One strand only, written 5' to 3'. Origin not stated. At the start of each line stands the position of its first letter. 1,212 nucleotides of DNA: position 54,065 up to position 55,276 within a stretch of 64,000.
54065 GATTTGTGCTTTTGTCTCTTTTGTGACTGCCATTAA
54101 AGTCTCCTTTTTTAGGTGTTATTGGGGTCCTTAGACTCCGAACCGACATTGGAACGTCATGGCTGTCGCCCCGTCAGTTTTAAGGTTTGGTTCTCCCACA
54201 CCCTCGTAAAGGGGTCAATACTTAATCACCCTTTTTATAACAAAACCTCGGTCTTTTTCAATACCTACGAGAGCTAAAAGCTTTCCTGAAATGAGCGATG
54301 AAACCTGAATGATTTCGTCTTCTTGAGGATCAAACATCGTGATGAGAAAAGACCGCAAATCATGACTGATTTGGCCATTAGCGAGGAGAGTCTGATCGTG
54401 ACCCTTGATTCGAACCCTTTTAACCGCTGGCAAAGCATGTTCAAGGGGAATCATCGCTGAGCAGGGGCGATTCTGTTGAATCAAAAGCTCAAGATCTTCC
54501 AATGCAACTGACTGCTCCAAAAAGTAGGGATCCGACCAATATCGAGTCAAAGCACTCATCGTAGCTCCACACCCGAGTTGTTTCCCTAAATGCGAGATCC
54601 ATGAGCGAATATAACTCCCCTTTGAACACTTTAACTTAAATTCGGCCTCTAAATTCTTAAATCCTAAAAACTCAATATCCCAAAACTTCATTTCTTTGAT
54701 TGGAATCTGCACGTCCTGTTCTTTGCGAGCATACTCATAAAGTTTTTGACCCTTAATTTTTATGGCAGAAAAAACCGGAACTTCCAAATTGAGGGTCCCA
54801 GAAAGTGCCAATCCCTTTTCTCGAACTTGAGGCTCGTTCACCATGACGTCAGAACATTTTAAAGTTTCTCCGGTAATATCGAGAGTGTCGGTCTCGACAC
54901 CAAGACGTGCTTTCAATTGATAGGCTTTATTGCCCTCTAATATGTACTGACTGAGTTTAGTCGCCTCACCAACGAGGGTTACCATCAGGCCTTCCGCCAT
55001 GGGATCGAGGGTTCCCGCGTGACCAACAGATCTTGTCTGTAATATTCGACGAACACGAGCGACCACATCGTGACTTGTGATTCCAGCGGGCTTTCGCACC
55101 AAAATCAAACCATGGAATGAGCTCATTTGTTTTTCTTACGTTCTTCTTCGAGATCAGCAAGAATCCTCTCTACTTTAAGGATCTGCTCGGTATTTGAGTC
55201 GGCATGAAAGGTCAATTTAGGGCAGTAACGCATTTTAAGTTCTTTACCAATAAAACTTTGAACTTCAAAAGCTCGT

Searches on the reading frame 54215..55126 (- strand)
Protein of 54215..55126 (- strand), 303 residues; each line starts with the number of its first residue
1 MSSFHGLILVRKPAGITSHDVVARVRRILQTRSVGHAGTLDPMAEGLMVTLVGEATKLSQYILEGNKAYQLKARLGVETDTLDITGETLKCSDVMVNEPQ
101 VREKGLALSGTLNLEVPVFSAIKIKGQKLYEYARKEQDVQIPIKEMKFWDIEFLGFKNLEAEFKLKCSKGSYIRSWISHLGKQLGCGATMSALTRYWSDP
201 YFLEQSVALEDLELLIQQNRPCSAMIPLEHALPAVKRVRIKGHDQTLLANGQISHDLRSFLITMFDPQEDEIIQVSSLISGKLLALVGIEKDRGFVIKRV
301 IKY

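Call 21: find_encoding_contigs(protein=window:54215-55126:-, flank=10000, max_places=6)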
Protein window:54215-55126:- (303 aa): no gene with exactly this product is on record in the collection.
